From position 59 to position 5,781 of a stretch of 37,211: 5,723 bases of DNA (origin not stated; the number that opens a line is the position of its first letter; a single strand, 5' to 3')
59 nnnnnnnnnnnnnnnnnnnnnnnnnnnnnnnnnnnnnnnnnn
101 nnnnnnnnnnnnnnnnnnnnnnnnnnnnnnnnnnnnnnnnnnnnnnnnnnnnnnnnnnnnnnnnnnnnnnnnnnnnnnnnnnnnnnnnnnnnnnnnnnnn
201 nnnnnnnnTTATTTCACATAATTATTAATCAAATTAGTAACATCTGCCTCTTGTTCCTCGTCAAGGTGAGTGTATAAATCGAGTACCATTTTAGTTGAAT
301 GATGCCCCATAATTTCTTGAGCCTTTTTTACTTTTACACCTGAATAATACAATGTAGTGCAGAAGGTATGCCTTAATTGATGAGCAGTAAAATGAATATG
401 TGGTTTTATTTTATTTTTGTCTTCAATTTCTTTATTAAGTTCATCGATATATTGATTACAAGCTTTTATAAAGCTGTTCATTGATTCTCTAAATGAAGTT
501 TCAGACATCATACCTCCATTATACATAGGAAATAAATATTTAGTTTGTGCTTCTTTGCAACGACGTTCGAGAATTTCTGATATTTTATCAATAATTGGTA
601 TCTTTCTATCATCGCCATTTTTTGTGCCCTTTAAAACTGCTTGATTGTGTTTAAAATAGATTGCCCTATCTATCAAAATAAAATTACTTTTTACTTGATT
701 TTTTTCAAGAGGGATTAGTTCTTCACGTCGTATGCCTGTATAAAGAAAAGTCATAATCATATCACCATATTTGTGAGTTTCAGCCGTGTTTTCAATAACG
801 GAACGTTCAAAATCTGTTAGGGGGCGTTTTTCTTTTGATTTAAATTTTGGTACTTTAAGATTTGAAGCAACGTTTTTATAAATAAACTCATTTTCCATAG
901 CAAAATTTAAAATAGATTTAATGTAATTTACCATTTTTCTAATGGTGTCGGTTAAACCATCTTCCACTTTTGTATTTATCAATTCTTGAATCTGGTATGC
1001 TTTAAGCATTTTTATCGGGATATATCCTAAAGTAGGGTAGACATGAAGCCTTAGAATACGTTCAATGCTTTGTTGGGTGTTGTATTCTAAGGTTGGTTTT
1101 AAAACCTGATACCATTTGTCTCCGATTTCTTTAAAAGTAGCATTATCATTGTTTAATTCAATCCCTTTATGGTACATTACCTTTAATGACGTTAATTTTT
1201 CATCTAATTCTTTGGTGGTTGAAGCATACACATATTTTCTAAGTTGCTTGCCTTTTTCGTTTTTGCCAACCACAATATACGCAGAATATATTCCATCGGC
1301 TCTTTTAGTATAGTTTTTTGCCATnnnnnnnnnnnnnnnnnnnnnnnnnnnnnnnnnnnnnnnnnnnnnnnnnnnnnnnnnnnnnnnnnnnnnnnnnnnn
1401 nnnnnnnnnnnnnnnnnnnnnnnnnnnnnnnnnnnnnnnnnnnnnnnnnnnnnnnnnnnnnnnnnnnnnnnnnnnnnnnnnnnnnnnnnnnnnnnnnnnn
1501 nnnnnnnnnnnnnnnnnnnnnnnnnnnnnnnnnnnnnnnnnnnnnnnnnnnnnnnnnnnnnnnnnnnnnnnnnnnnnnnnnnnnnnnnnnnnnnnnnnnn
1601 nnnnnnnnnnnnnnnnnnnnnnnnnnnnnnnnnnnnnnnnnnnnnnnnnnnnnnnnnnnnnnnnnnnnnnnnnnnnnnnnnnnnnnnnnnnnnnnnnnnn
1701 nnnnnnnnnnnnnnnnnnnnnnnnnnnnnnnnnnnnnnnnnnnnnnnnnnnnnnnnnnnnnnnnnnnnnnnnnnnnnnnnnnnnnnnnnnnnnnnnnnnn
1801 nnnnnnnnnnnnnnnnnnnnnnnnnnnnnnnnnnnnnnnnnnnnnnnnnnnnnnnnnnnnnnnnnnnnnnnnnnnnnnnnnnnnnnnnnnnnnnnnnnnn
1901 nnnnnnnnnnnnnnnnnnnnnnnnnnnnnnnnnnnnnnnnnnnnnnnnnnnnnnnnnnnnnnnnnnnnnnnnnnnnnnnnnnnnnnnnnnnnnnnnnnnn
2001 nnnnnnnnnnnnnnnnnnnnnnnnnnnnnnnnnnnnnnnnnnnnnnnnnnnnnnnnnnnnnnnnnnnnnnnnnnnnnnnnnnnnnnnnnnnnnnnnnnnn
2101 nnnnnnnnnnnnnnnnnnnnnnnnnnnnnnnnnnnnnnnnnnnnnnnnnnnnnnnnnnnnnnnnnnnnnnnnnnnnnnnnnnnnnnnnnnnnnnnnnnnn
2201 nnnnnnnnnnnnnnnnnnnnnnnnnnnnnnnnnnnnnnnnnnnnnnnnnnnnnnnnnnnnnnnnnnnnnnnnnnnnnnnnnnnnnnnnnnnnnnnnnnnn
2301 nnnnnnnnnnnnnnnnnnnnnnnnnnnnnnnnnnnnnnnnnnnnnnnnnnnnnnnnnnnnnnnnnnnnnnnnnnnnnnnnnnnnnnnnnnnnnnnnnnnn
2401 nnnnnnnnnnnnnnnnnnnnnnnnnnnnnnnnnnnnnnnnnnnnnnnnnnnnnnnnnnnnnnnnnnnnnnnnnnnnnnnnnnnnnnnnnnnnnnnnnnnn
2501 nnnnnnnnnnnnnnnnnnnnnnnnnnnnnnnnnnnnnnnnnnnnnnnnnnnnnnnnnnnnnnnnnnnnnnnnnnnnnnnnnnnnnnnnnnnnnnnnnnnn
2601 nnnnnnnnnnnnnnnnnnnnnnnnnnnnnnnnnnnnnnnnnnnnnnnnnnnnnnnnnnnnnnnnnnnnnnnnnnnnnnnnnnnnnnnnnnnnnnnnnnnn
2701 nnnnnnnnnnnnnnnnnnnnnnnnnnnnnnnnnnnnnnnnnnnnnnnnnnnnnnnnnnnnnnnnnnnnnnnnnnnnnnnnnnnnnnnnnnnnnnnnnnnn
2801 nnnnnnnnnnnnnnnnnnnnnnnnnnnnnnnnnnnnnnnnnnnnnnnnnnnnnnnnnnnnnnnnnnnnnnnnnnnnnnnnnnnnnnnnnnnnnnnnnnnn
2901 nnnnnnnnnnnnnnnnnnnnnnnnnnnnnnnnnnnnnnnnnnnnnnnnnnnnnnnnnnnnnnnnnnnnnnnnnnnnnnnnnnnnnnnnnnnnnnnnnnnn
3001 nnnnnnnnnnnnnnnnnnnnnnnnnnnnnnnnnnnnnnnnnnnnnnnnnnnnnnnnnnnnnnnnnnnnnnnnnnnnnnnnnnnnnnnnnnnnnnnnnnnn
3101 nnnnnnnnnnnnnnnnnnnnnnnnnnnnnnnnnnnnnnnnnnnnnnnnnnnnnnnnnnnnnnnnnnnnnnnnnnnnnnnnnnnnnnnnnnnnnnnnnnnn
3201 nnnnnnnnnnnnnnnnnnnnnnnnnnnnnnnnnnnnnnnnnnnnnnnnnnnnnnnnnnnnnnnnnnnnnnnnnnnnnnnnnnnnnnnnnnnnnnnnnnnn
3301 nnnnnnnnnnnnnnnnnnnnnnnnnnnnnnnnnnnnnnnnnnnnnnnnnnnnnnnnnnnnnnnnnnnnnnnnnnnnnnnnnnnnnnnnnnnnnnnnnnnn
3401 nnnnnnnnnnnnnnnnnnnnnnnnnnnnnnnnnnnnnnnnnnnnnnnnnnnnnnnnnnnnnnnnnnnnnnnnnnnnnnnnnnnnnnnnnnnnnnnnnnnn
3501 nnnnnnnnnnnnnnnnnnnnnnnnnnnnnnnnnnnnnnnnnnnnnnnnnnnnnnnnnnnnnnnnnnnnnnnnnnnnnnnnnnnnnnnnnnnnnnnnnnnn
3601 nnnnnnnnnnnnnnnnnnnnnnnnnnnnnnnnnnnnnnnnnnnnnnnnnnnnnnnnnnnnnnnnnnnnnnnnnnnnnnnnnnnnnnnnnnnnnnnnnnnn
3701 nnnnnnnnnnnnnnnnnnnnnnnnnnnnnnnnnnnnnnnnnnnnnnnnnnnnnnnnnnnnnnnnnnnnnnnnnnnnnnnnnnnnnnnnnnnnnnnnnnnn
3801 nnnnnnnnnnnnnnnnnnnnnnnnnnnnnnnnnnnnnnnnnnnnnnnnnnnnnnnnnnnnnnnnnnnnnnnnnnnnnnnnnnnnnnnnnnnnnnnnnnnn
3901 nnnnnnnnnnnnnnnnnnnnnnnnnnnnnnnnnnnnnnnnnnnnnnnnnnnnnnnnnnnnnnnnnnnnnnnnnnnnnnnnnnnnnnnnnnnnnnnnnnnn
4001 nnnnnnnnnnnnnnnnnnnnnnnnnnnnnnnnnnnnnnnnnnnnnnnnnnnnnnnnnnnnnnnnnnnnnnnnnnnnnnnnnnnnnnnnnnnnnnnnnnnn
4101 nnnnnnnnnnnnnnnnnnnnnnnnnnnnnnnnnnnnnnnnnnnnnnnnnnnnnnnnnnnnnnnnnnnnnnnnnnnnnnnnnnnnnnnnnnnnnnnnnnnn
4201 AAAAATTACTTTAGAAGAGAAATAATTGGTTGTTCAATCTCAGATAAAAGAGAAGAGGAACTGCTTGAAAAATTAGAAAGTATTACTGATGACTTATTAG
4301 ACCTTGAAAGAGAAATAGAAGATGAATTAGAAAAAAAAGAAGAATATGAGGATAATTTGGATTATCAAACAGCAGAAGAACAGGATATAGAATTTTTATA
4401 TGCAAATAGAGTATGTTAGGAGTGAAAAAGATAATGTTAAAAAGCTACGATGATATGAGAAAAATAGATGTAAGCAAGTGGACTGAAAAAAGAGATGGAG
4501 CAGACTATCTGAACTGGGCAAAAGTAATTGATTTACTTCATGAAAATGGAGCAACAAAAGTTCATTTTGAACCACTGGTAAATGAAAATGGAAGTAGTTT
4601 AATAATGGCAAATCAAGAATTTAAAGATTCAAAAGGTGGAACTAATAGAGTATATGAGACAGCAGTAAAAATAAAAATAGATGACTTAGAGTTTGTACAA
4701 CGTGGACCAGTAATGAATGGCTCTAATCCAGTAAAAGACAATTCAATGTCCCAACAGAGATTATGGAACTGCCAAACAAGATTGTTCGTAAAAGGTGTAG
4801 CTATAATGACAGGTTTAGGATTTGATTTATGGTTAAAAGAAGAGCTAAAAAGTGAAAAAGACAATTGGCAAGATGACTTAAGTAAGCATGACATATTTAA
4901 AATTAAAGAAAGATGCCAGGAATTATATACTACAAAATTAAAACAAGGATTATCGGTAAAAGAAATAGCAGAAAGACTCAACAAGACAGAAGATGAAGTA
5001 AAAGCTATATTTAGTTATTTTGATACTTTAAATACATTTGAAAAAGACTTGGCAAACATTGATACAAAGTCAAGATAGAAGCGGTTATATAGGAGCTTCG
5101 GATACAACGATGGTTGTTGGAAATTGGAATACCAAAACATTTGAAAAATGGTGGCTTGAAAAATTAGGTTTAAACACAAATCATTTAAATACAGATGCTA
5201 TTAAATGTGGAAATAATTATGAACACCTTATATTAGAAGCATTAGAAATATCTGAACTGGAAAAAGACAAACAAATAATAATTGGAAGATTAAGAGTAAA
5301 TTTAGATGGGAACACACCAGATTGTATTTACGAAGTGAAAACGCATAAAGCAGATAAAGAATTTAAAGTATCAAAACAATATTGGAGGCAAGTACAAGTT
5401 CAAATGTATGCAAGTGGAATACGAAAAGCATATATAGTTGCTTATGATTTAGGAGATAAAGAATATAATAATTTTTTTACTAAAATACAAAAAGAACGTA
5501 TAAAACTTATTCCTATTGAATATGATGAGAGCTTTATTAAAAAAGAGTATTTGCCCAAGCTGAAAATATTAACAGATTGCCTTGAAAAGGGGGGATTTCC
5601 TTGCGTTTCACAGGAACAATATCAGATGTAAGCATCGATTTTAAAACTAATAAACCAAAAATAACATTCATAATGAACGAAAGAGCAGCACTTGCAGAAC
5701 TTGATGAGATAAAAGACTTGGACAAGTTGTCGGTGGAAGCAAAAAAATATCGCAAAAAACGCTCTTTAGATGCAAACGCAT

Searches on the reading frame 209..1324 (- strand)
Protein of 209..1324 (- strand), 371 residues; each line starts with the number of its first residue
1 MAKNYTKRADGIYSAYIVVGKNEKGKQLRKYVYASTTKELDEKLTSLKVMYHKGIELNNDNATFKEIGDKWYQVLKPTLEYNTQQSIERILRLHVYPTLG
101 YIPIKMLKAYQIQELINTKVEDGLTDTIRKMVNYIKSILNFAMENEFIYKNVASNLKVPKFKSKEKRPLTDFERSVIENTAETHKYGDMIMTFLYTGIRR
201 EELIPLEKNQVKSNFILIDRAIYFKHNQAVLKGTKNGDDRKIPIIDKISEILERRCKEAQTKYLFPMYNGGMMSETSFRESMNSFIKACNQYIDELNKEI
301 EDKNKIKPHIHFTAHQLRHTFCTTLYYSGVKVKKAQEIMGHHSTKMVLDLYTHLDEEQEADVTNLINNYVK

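Call 21: search_protein_families(library=phrogs, max_evalue=0.001, proteins=[window:209-1324:-])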
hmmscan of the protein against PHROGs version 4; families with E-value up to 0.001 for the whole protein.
window:209-1324:- (371 aa): 7 families
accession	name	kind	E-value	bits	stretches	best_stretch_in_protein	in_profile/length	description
phrog_1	-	integration and excision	4.9e-53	182.3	1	6-370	117-451/611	integrase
phrog_216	-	integration and excision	3.4e-30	106.2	1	126-368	13-238/301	integrase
phrog_7685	-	integration and excision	3.5e-13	50.6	1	218-369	107-238/240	integrase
phrog_23783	-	integration and excision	6.3e-09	37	1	10-166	12-162/162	integrase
phrog_7269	-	integration and excision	3.5e-05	24.7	1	311-358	27-73/89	integrase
phrog_37709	-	unknown function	0.00035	21.5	1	131-212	24-103/116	-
phrog_26960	-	unknown function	0.00045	21.5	1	6-136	12-144/146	-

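Call 59: find_encoding_contigs(protein=window:209-1321:-, flank=10000, max_places=4)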
Protein window:209-1321:- (370 aa): no gene with exactly this product is on record in the collection.

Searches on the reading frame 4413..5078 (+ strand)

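Call 21: search_protein_families(library=phrogs, max_evalue=0.001, proteins=[window:4413-5078:+])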
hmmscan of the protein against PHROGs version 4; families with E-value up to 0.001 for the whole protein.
window:4413-5078:+ (221 aa): 3 families
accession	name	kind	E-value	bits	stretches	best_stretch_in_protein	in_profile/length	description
phrog_659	-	DNA, RNA and nucleotide metabolism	4.5e-12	47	1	10-200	5-182/205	Sak-like ssDNA annealing protein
phrog_8492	-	DNA, RNA and nucleotide metabolism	7.8e-10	39.7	1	10-159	21-169/269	Sak-like ssDNA annealing protein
phrog_21418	-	unknown function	7e-05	23.6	1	16-152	11-139/224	-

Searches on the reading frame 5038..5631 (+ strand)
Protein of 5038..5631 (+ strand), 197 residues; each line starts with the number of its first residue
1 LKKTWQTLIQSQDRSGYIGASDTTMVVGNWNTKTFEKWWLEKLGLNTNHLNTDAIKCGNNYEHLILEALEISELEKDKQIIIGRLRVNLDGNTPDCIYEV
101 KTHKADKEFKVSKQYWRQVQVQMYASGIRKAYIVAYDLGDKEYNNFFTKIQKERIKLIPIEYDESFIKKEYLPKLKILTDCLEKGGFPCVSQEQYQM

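Call 21: search_protein_families(library=phrogs, max_evalue=0.001, proteins=[window:5038-5631:+])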
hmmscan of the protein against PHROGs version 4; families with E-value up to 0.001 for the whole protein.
window:5038-5631:+ (197 aa): 2 families
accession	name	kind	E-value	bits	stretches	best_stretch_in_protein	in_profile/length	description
phrog_434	-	DNA, RNA and nucleotide metabolism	1.8e-17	64.6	1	12-169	62-224/372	RecE-like recombination exonuclease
phrog_149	-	DNA, RNA and nucleotide metabolism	0.00011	21.6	1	13-168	607-780/1242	exonuclease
